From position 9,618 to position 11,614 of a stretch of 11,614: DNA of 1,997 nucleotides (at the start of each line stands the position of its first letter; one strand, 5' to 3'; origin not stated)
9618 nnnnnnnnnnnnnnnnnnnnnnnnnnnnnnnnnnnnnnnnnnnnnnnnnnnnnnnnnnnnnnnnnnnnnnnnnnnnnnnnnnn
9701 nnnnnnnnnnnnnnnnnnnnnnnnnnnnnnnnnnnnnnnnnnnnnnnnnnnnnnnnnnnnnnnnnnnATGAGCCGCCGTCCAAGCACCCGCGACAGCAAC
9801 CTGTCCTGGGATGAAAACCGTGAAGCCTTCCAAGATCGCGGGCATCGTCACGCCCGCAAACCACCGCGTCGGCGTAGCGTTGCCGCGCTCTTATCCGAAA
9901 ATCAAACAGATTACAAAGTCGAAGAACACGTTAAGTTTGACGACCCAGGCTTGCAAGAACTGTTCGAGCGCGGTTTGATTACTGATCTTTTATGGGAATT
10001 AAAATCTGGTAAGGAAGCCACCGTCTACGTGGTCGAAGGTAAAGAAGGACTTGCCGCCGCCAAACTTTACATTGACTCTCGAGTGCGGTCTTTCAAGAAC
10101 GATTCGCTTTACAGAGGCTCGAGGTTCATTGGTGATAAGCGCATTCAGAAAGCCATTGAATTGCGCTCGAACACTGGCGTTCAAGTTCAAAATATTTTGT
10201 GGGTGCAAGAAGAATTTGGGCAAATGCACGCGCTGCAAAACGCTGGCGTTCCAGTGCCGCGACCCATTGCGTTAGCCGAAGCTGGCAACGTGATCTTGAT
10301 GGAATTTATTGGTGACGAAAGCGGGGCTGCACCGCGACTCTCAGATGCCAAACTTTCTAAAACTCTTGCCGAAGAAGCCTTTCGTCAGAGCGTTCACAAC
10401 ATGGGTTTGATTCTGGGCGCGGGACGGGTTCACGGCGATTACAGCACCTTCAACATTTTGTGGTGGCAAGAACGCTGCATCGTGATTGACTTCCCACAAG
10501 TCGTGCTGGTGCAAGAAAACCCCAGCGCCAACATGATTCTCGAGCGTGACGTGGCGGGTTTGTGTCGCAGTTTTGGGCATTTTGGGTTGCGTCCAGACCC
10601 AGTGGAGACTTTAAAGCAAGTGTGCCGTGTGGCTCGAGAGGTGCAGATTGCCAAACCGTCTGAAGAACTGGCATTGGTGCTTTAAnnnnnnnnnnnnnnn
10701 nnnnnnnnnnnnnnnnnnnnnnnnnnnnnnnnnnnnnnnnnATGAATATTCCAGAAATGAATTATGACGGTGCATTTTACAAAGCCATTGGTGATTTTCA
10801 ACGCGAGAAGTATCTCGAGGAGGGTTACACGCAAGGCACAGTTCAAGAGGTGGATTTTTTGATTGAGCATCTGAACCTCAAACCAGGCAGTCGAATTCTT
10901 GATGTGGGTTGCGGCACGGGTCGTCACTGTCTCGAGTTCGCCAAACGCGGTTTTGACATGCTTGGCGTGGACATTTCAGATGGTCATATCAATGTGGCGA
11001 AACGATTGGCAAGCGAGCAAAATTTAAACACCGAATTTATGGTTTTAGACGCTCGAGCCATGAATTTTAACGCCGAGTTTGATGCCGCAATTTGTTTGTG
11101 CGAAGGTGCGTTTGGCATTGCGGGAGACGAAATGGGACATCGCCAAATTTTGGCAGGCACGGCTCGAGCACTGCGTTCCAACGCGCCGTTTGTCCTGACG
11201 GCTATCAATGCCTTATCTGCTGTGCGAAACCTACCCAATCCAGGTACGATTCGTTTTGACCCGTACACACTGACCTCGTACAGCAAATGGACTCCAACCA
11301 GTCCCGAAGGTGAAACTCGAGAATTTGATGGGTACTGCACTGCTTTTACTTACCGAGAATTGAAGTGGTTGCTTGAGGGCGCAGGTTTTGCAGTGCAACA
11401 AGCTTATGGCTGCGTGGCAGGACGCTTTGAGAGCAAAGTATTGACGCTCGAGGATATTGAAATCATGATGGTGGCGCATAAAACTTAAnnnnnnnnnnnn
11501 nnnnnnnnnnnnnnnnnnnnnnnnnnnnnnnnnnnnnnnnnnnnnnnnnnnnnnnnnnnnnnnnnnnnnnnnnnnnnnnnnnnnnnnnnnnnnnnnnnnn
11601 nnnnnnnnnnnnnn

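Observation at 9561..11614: Ser/Thr-rich 43-aa ORF with a consensus SD immediately upstream of a RIO1-family kinase, methyltransferase and a GNAT-like start: candidate peptide-modification or kinase-substrate module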

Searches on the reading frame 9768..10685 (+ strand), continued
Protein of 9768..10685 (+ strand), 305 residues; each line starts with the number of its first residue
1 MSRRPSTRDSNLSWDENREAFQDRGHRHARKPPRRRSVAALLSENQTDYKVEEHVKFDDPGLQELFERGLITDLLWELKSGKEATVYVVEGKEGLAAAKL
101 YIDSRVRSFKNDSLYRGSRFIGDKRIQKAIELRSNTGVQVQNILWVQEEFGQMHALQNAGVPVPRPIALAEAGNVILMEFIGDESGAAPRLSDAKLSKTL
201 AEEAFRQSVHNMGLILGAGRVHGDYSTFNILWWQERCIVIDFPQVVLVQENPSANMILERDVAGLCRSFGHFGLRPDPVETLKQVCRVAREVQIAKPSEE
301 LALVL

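Call 17: find_encoding_contigs(protein=P0005, flank=5000, max_places=3)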
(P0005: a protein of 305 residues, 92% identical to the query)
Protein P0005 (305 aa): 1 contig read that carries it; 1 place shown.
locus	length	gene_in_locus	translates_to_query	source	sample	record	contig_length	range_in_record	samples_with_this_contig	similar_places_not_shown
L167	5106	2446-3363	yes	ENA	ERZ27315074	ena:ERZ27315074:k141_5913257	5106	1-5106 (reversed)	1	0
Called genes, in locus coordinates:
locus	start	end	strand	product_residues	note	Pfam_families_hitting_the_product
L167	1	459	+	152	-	?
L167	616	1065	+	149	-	PF06445:GyrI-like, PF14526:Cass2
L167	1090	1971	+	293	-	PF00165:HTH_AraC (faint), PF12833:HTH_18, PF06445:GyrI-like, PF14526:Cass2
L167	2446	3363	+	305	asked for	PF01636:APH (faint), PF01163:RIO1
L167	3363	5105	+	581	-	?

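Call 25: find_encoding_contigs(protein=P0017, flank=4000, max_places=2)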
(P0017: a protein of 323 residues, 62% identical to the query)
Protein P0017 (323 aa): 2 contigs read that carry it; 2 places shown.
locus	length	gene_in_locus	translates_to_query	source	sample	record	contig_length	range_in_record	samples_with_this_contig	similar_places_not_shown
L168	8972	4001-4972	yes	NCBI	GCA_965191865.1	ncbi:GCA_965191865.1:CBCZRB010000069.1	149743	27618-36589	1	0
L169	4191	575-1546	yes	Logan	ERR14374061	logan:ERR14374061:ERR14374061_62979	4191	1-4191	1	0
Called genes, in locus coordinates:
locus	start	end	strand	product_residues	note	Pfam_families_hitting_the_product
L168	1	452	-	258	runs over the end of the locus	PF03746:LamB_YcsF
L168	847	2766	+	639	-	-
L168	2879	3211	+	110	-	PF26348:SRA_ScoMcrA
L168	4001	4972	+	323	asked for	PF01163:RIO1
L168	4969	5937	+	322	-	-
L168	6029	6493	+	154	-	PF12867:DinB_2 (weak)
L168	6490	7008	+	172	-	PF04978:MST, PF05163:DinB, PF12867:DinB_2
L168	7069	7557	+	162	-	PF13302:Acetyltransf_3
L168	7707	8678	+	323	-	PF00583:Acetyltransf_1, PF13508:Acetyltransf_7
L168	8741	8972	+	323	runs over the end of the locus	PF13302:Acetyltransf_3 (weak), PF00583:Acetyltransf_1, PF13673:Acetyltransf_10 (weak), PF13508:Acetyltransf_7, PF08445:FR47 (weak), PF00583:Acetyltransf_1 (weak)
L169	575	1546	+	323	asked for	PF01163:RIO1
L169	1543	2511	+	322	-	-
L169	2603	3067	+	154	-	PF12867:DinB_2 (weak)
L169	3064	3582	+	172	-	PF04978:MST, PF05163:DinB, PF12867:DinB_2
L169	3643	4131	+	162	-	PF13302:Acetyltransf_3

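Call 26: find_encoding_contigs(protein=P0020, flank=4000, max_places=2)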
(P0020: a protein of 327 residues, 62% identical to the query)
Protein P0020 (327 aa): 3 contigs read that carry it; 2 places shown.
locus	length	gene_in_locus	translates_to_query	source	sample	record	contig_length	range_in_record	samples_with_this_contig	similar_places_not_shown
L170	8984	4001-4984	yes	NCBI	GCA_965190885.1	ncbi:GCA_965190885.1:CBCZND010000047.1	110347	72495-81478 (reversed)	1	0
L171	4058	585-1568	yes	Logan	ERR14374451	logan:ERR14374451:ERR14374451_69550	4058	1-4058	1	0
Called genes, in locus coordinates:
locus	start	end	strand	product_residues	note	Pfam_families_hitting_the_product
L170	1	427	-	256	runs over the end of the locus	PF03746:LamB_YcsF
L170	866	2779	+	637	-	-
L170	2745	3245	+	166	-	PF26348:SRA_ScoMcrA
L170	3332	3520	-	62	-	-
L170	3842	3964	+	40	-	-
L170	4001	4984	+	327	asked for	PF01636:APH (faint), PF01163:RIO1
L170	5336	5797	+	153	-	-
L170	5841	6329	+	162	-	PF13302:Acetyltransf_3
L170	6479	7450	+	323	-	PF00583:Acetyltransf_1, PF13508:Acetyltransf_7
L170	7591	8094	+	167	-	PF00583:Acetyltransf_1, PF13673:Acetyltransf_10, PF13508:Acetyltransf_7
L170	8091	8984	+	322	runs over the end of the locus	PF13302:Acetyltransf_3, PF00583:Acetyltransf_1, PF13673:Acetyltransf_10 (weak), PF13508:Acetyltransf_7, PF14542:Acetyltransf_CG (faint), PF08445:FR47 (weak)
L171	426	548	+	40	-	-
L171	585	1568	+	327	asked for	PF01636:APH (faint), PF01163:RIO1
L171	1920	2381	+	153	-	-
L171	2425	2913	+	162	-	PF13302:Acetyltransf_3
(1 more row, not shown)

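Call 27: find_encoding_contigs(protein=P0013, flank=4000, max_places=2)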
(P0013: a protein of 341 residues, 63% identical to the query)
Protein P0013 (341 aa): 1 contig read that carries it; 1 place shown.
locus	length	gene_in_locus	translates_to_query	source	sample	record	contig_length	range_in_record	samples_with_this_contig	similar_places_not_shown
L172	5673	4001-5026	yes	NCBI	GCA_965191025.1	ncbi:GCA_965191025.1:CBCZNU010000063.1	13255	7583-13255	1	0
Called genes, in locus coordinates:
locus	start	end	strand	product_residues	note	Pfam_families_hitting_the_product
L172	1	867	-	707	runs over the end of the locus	PF00069:Pkinase, PF03109:ABC1 (faint), PF07714:PK_Tyr_Ser-Thr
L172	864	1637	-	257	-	PF00481:PP2C, PF13672:PP2C_2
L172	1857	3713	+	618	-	-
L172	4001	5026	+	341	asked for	PF01163:RIO1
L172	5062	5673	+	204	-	?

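Call 28: find_encoding_contigs(protein=P0007, flank=4000, max_places=2)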
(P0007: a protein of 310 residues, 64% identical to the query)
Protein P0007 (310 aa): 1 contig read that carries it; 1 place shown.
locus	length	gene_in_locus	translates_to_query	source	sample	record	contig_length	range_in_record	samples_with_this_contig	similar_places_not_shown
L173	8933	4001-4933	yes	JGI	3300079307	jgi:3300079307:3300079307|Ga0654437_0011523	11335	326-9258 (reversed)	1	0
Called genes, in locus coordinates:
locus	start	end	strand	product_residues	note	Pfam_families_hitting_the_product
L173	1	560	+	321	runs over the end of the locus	PF01073:3Beta_HSD, PF01370:Epimerase, PF02719:Polysacc_synt_2 (weak), PF04321:RmlD_sub_bind, PF05368:NmrA (weak), PF13460:NAD_binding_10, PF16363:GDP_Man_Dehyd, PF07993:NAD_binding_4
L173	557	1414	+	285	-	PF00753:Lactamase_B, PF12706:Lactamase_B_2 (weak), PF23023:Anti-Pycsar_Apyc1 (weak)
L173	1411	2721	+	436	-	-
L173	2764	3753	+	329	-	PF00108:Thiolase_N (weak), PF08545:ACP_syn_III, PF08541:ACP_syn_III_C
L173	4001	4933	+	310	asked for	PF01636:APH (faint), PF01163:RIO1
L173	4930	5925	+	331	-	PF13302:Acetyltransf_3 (weak), PF00583:Acetyltransf_1, PF13508:Acetyltransf_7, PF13673:Acetyltransf_10 (faint), PF14542:Acetyltransf_CG (faint), PF00583:Acetyltransf_1 (weak)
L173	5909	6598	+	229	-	PF13489:Methyltransf_23, PF01209:Ubie_methyltran (weak), PF02353:CMAS (weak), PF13847:Methyltransf_31 (weak), PF08241:Methyltransf_11, PF08242:Methyltransf_12 (weak), PF13649:Methyltransf_25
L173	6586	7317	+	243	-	PF00391:PEP-utilizers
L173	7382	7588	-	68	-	-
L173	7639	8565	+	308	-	PF13302:Acetyltransf_3 (weak), PF00583:Acetyltransf_1, PF13673:Acetyltransf_10 (weak), PF13508:Acetyltransf_7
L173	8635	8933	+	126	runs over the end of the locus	PF01042:Ribonuc_L-PSP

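Call 43: search_solved_structures(query=window:9768-10685:+, max_evalue=0.00001, show_alignments=1)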
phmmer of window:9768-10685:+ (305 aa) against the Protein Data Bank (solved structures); distinct sequences matched with E-value up to 0.00001: 14.
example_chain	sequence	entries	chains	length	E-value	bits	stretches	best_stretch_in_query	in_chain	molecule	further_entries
12ez_A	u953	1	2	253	1e-20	77.4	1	62-285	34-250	RIO-type serine/threonine-protein kinase Rio1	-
1zp9_A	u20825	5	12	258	1.1e-20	77.3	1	62-285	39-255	Rio1 kinase | Rio1 serine protein kinase | RIO-type serine/threonine-protein kinase Rio1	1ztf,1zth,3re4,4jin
4otp_A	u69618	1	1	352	7.9e-16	61.4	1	64-269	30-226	Serine/threonine-protein kinase RIO1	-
6g5i_z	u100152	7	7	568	1.6e-15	60.4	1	64-269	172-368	Serine/threonine-protein kinase RIO1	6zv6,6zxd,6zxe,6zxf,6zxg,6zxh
9xai_6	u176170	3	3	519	7.1e-15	58.3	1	63-270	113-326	Serine/threonine-protein kinase RIO1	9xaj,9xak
8zdb_p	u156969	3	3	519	9.8e-13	51.2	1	143-274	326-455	Serine/threonine-protein kinase RIO3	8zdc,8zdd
6fdm_A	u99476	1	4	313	7.8e-09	38.4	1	55-285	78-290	Serine/threonine-protein kinase RIO2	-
6hk6_A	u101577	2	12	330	7.8e-09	38.4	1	55-284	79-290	Serine/threonine-protein kinase RIO2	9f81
7vbt_A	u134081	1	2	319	8.3e-09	38.3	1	55-285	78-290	Serine/threonine-protein kinase RIO2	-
6fdn_A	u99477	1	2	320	8.4e-09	38.3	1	55-285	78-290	Serine/threonine-protein kinase RIO2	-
6fdo_A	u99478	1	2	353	1.2e-08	37.8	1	55-284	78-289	Serine/threonine-protein kinase RIO2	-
6g18_v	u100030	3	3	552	3.9e-08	36.1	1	56-283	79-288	Serine/threonine-protein kinase RIO2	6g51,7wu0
1tqi_A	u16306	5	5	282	2.8e-07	33.3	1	141-270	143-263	conserved hypothetical protein | Rio2 serine kinase | Rio2 kinase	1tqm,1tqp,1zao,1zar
4gyg_A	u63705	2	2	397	4.3e-06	29.4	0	144-269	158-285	Rio2 kinase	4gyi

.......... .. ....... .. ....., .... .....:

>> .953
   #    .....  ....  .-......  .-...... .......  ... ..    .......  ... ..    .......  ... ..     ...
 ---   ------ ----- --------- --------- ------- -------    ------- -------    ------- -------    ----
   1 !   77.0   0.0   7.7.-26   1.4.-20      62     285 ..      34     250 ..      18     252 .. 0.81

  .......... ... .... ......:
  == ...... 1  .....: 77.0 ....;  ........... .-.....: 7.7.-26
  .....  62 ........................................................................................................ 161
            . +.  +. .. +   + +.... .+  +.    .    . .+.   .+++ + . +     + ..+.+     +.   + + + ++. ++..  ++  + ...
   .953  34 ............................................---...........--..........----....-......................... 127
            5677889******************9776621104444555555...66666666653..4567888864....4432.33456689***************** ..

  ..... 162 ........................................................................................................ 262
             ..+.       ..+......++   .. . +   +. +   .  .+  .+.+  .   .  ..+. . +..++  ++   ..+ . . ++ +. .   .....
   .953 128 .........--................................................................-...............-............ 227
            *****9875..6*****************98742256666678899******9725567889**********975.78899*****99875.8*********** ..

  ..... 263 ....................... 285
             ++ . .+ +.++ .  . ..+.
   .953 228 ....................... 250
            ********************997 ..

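Call 44: search_protein_families(library=ncbifam, proteins=[window:9768-10685:+, L001:11802-12773:+, L001:12770-13717:+, L001:13721-15637:+, L165:3095-4837:+], max_evalue=0.001)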
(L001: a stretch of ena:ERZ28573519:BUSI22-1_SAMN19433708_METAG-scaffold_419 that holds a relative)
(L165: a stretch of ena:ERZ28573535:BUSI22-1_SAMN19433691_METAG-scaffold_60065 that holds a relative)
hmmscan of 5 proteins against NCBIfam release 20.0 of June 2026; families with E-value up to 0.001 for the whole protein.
window:9768-10685:+ (305 aa): 6 families
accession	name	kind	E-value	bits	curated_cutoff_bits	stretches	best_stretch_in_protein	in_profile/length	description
NF041645.1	prot_kin_PA4780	equivalog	8.3e-50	169.6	350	1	62-273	7-217/274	PA4780 family RIO1-like protein kinase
NF041310.1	Prot_Kin_Rio1_Halo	equivalog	8.4e-28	97.5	480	1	43-274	48-266/273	serine/threonine-protein kinase Rio1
TIGR03724.2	arch_bud32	equivalog_domain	1.6e-08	34.3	125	1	147-242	41-128/193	KEOPS complex kinase/ATPase Bud32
NF011463.0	PRK14879.1-4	equivalog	6e-08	32.4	188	1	152-242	71-157/237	Kae1-associated kinase Bud32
NF002475.0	PRK01723.1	equivalog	1.6e-06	27.4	142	1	148-270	90-212/241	3-deoxy-D-manno-octulosonic acid kinase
NF007174.0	PRK09605.1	equivalog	0.00024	19.7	447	1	147-243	384-471/535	bifunctional N(6)-L-threonylcarbamoyladenine synthase/serine/threonine protein kinase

L001:11802-12773:+ (323 aa): 4 families
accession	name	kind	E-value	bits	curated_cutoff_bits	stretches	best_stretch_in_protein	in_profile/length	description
NF043067.1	AAC_6p_group_E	equivalog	3.4e-05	23.7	140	0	72-135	69-132/140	aminoglycoside 6'-N-acetyltransferase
TIGR01575.1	rimI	equivalog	0.00011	22.4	86.4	1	76-133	58-115/132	ribosomal protein S18-alanine N-acetyltransferase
NF007025.1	PRK09491.1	equivalog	0.00014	21.9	173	1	77-132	66-121/145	ribosomal protein S18-alanine N-acetyltransferase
NF002959.0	PRK03624.1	equivalog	0.00082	19.1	124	0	79-134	78-133/147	GNAT family acetyltransferase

L001:12770-13717:+ (315 aa): 2 families
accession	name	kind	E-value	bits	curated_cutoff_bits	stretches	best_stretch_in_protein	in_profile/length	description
TIGR01575.1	rimI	equivalog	2.8e-07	30.7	86.4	0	15-138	3-118/132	ribosomal protein S18-alanine N-acetyltransferase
TIGR03448.1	mycothiol_MshD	equivalog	2.9e-05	23.5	163.1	1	215-304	193-287/294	mycothiol synthase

L001:13721-15637:+ (638 aa): 29 families (the best 25 are shown)
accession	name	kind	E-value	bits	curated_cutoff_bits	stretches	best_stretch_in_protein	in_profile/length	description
NF002959.0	PRK03624.1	equivalog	1e-25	90.1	124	2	319-452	6-133/147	GNAT family acetyltransferase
TIGR01575.1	rimI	equivalog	6e-19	68.5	86.4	2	17-136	7-118/132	ribosomal protein S18-alanine N-acetyltransferase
NF043067.1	AAC_6p_group_E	equivalog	2.5e-18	66.3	140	1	330-453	6-132/140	aminoglycoside 6'-N-acetyltransferase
TIGR03448.1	mycothiol_MshD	equivalog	9.2e-14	51.4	163.1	1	59-309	57-294/294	mycothiol synthase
NF007025.1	PRK09491.1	equivalog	1.7e-11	44.3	173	1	77-136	66-125/145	ribosomal protein S18-alanine N-acetyltransferase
NF040504.1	resist_ArsN1b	equivalog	8.5e-11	41.9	210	1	364-449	48-134/159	arsinothricin resistance N-acetyltransferase ArsN1 family B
NF040502.1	PPT_acetyltrans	equivalog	1.9e-10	40.8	300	1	321-448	9-142/183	phosphinothricin N-acetyltransferase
NF040503.1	resist_ArsN1a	equivalog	2.1e-10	40.6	170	1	322-450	1-135/159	arsinothricin resistance N-acetyltransferase ArsN1 family A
NF000224.3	AAC_6p_Acine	exception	1.6e-09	37.9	225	0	237-312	69-143/146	AAC(6')-Ighjkrstuvwx family aminoglycoside N-acetyltransferase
NF000482.1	AAC_3_XI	exception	3.4e-09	36.7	300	1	79-141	81-143/148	aminoglycoside N-acetyltransferase AAC(3)-XI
NF049894.1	CG3035_N_ac_Glu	equivalog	1.4e-06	27.8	280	0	397-453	238-294/300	N-acetylglutamate synthase, CG3035 family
NF040501.1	resist_ArsN2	equivalog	2.3e-06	27.3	125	0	348-422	9-79/133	arsenic resistance N-acetyltransferase ArsN2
NF033374.6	AAC_6p_Id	exception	6e-06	26.4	320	0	389-453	74-138/149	aminoglycoside N-acetyltransferase AAC(6')-Id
NF000021.4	AAC_6p_Serra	exception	8.6e-06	25.6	310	0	220-313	44-145/146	aminoglycoside 6'-N-acetyltransferase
NF007853.0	PRK10562.1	equivalog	9e-06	26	125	0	367-452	51-124/146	N-acetyltransferase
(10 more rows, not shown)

L165:3095-4837:+ (581 aa): 187 families (the best 25 are shown)
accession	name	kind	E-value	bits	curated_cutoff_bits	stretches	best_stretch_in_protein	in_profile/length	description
TIGR02203.1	MsbA_lipidA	equivalog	9.1e-144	480.1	602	1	13-581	4-569/572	lipid A export permease/ATP-binding protein MsbA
TIGR02204.1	MsbA_rel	hypoth_equivalog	1.5e-130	436.6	780.4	1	14-580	9-574/576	ABC transporter, permease/ATP-binding protein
NF052233.1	CphA_assoc_ABC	equivalog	1.4e-126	423.8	880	1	17-581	178-743/766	cyanophycin metabolism-associated ABC transporter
TIGR00958.1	3a01208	subfamily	3.3e-123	412.4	874.6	1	13-577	151-710/711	antigen peptide transporter 2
NF008381.0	PRK11176.1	equivalog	5.7e-116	388.2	867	1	50-581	48-579/582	lipid A ABC transporter ATP-binding protein/permease MsbA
NF045513.1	HepA_fam_ABC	equivalog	1.8e-114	383.4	725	1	28-581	55-609/610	heterocyst formation ABC transporter subunit HepA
NF010178.0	PRK13657.1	equivalog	8.4e-111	371.2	733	1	15-580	11-569/588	glucan ABC transporter ATP-binding protein/ permease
TIGR01846.1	type_I_sec_HlyB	subfamily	3.9e-107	359.3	725.55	1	25-581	141-692/694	type I secretion system permease/ATPase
TIGR03375.1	type_I_sec_LssB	subfamily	2.1e-95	320.5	693.1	1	29-569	155-690/696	type I secretion system permease/ATPase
TIGR03797.1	NHLM_micro_ABC2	equivalog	2.6e-94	317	709.4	1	29-581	138-685/686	NHLP bacteriocin export ABC transporter permease/ATPase subunit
TIGR03796.1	NHLM_micro_ABC1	equivalog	2.3e-93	313.7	853.3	1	27-577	158-708/710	NHLP family bacteriocin export ABC transporter peptidase/permease/ATPase subunit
TIGR01193.1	bacteriocin_ABC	subfamily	2.9e-89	300.4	523.85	1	32-579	161-707/708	peptide cleavage/export ABC transporter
NF008055.0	PRK10789.1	equivalog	2.5e-88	297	845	1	80-581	70-571/590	SmdA family multidrug ABC transporter permease/ATP-binding protein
TIGR01192.1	chvA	subfamily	3.1e-84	283.7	585.4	1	147-579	138-568/585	glucan export ABC transporter ATP-binding protein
TIGR02857.1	CydD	equivalog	1.8e-80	271.4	435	1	36-553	13-529/529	thiol reductant ABC exporter subunit CydD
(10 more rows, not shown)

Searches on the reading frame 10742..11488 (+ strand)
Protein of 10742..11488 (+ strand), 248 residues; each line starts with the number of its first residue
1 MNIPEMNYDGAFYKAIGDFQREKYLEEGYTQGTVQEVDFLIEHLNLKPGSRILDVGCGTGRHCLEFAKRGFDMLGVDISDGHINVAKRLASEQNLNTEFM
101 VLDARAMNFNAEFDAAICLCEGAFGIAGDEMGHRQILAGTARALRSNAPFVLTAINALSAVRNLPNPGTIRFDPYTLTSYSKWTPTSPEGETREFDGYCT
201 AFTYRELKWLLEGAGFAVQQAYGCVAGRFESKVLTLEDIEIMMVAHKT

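Call 9: search_protein_families(library=pfam, proteins=[window:10742-11488:+], max_evalue=0.01)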
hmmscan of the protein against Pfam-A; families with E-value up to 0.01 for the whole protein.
window:10742-11488:+ (248 aa): 15 families
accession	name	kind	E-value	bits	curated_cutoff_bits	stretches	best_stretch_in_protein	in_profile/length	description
PF13649.12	Methyltransf_25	-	5.9e-17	62.6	27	1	52-145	1-94/97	Methyltransferase domain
PF13847.12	Methyltransf_31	-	1.5e-13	51.1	27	1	47-157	2-114/145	Methyltransferase domain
PF13489.12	Methyltransf_23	-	3.9e-12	46.6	27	1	45-220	19-163/164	Methyltransferase domain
PF08241.18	Methyltransf_11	-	9.5e-12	45.8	21.2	1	53-120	1-68/95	Methyltransferase domain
PF02353.26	CMAS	-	1.3e-11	44.8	27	1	5-156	28-168/273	Mycolic acid cyclopropane synthetase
PF08242.18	Methyltransf_12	-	5.3e-08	33.9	30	1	53-119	1-72/98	Methyltransferase domain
PF03848.20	TehB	-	2.5e-07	30.8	20.4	1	21-115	5-98/193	Tellurite resistance protein TehB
PF05175.20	MTS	-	2e-06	28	23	1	38-118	21-104/170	Methyltransferase small domain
PF01209.24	Ubie_methyltran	-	2.4e-05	24.2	20.1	1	39-112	38-115/233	ubiE/COQ5 methyltransferase family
PF05724.17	TPMT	-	3.6e-05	24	26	1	36-98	25-84/218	Thiopurine S-methyltransferase (TPMT)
PF01135.25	PCMT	-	0.0002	21.7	20.3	1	35-67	60-92/210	Protein-L-isoaspartate(D-aspartate) O-methyltransferase (PCMT)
PF07021.18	MetW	-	0.00085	19.4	21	1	41-84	6-50/193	Methionine biosynthesis protein MetW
PF06325.19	PrmA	-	0.0032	17.4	22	1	43-118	157-232/296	Ribosomal protein L11 methyltransferase (PrmA)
PF01728.25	FtsJ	-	0.0053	17.1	24.1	1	41-128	13-105/181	FtsJ-like methyltransferase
PF09445.16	Methyltransf_15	-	0.0068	16.4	22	1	51-91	3-43/165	RNA cap guanine-N2 methyltransferase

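Call 44: search_protein_families(library=ncbifam, proteins=[window:10742-11488:+], max_evalue=0.001)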
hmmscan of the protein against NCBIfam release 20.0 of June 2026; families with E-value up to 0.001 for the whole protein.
window:10742-11488:+ (248 aa): 44 families (the best 25 are shown)
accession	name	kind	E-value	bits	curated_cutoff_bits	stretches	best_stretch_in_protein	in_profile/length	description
TIGR02021.1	BchM-ChlM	equivalog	3.8e-13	49.4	158.9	1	35-119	39-125/218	magnesium protoporphyrin IX methyltransferase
NF043040.1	corrin_prot_MT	hypoth_equivalog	1.2e-12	47.7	180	1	30-114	23-107/216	corrinoid protein-associated methyltransferase CpaM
NF045667.1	MTase_DVU1556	equivalog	2e-12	47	155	1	37-219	11-163/213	DVU_1556 family methyltransferase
NF051855.1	GlySarMtaseBact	equivalog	4.8e-11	42.8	350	1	34-153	39-159/259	glycine/sarcosine N-methyltransferase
TIGR01983.1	UbiG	equivalog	5.1e-11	42.3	102.95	1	45-156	49-155/228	bifunctional 2-polyprenyl-6-hydroxyphenol methylase/3-demethylubiquinol 3-O-methyltransferase UbiG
NF008992.0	PRK12335.1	equivalog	1.8e-10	40.5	303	1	23-117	99-191/289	SAM-dependent methyltransferase TehB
NF008686.0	PRK11705.1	equivalog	2.6e-10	39.9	400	1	33-157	152-270/383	cyclopropane fatty acyl phospholipid synthase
TIGR01934.1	MenG_MenH_UbiE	subfamily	2.4e-09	36.9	158.35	1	40-149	31-138/223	ubiquinone/menaquinone biosynthesis methyltransferase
NF008405.0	PRK11207.1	equivalog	4.5e-09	36.1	218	1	22-118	6-101/198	tellurite resistance methyltransferase TehB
TIGR00477.1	tehB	equivalog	4.8e-09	35.9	219.5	1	22-116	49-141/238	tellurite resistance methyltransferase TehB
NF040703.1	cyclopro_CfaB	exception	7.3e-09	34.9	650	1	26-118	137-232/393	C17 cyclopropane fatty acid synthase CfaB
NF041820.1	daptide_MTase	equivalog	8.9e-09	35.2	175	1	29-158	18-148/243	daptide-type RiPP biosynthesis methyltransferase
TIGR04345.1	ovoA_Cterm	equivalog_domain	1.9e-08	34.2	170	1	28-96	21-89/242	putative 4-mercaptohistidine N1-methyltransferase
NF001244.0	PRK00216.1-5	equivalog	1.9e-08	33.9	216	1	41-119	41-124/236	bifunctional demethylmenaquinone methyltransferase/2-methoxy-6-polyprenyl-1,4-benzoquinol methylase UbiE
NF011529.0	PRK14968.1-3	equivalog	3.6e-08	33.1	162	1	39-100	25-87/198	putative methyltransferase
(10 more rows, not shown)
